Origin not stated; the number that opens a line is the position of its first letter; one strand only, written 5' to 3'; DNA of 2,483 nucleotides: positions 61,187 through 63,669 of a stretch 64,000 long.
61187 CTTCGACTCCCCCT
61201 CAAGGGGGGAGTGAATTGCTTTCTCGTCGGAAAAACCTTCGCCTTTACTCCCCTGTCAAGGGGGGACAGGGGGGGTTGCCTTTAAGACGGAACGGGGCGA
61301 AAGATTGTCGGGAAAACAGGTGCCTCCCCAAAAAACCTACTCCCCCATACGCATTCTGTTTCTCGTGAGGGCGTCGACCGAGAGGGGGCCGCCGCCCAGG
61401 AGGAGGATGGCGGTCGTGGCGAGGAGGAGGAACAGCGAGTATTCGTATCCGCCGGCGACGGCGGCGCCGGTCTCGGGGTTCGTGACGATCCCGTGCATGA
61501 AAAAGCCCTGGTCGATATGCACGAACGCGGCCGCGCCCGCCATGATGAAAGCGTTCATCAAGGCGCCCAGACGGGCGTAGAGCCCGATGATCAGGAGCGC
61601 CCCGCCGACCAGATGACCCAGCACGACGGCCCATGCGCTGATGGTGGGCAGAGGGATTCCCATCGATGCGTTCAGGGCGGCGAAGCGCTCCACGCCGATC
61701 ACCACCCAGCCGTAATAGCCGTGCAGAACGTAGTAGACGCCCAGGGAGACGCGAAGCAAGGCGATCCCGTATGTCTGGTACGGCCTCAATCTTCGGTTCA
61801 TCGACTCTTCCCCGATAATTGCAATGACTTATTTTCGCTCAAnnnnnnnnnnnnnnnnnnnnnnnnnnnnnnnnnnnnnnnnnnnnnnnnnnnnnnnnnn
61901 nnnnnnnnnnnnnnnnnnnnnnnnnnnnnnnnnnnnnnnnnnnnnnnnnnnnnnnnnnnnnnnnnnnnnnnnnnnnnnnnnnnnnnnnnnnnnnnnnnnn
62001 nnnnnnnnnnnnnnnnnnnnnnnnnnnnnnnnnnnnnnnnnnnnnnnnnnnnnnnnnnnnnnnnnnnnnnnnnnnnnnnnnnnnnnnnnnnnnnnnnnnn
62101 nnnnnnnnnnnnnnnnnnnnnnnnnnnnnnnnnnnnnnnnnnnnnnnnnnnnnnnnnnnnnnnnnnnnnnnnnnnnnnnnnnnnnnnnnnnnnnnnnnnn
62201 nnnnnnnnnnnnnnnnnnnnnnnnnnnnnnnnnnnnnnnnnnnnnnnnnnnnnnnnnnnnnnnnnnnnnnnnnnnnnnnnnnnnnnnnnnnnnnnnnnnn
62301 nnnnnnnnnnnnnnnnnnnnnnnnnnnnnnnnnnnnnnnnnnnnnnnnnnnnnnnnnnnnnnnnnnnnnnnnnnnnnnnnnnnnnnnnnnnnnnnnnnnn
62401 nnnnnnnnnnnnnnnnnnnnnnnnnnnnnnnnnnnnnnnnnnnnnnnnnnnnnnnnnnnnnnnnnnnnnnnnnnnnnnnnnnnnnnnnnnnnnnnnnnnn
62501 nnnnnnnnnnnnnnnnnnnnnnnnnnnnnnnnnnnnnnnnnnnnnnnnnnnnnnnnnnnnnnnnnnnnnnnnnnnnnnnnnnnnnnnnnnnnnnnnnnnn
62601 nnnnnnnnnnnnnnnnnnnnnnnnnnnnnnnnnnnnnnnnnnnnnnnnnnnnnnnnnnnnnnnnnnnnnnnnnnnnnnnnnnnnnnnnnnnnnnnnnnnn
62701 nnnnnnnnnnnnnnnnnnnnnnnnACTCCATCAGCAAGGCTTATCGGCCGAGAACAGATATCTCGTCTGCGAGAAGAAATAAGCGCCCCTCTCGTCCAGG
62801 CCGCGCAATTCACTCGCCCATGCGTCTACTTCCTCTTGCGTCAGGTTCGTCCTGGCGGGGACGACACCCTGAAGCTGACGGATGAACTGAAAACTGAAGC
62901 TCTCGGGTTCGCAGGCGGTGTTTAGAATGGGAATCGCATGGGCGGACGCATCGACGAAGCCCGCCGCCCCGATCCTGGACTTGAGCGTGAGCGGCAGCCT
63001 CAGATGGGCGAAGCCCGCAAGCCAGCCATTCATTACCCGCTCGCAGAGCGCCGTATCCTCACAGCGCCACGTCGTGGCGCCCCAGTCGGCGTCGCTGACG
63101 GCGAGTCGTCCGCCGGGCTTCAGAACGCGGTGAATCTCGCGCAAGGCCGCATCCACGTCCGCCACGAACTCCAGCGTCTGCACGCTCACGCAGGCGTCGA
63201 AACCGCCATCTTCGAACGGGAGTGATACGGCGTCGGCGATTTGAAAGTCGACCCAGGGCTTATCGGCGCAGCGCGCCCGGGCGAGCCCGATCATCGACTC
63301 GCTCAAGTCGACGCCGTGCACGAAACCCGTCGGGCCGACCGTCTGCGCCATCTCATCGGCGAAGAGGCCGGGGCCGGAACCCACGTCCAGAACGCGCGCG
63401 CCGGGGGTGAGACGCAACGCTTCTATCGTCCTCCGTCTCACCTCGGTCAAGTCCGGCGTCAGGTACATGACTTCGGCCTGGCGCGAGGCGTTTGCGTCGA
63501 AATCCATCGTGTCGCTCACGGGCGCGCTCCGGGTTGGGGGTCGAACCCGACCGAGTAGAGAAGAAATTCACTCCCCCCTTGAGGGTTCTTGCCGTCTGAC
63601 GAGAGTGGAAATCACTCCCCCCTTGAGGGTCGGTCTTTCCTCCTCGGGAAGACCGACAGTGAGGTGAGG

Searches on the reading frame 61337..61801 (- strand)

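Call 9: search_protein_families(library=pfam, proteins=[window:61337-61801:-])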
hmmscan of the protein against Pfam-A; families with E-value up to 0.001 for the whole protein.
window:61337-61801:- (154 aa): 1 family
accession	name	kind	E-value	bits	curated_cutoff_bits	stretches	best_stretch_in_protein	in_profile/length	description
PF07681.17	DoxX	-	2.1e-15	57.5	23.6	1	13-95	2-84/85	DoxX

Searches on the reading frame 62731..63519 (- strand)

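Call 9: search_protein_families(library=pfam, proteins=[window:62731-63519:-])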
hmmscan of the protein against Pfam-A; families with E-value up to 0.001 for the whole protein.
window:62731-63519:- (262 aa): 11 families
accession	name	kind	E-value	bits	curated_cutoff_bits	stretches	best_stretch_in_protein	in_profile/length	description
PF08241.18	Methyltransf_11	-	2.4e-27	95.9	21.2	1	44-140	1-94/95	Methyltransferase domain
PF13649.12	Methyltransf_25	-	1.7e-25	89.9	27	1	43-137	1-97/97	Methyltransferase domain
PF13847.12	Methyltransf_31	-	1.1e-23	84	27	1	38-145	2-113/145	Methyltransferase domain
PF01209.24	Ubie_methyltran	-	6.9e-19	68.6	20.1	1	29-141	37-151/233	ubiE/COQ5 methyltransferase family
PF13489.12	Methyltransf_23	-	3e-17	63.3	27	1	34-151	16-128/164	Methyltransferase domain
PF08242.18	Methyltransf_12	-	1.1e-16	61.8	30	1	44-139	1-98/98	Methyltransferase domain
PF01135.25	PCMT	-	3.3e-08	34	20.3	1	31-141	65-171/210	Protein-L-isoaspartate(D-aspartate) O-methyltransferase (PCMT)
PF02353.26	CMAS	-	5.5e-07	29.6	27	1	28-141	51-164/273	Mycolic acid cyclopropane synthetase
PF08704.16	GCD14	-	1.1e-05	25.7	26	1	32-84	33-85/247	tRNA methyltransferase complex GCD14 subunit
PF01728.25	FtsJ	-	4.9e-05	23.8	24.1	1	33-82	14-59/181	FtsJ-like methyltransferase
PF07021.18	MetW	-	0.00027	21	21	1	37-147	11-113/193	Methionine biosynthesis protein MetW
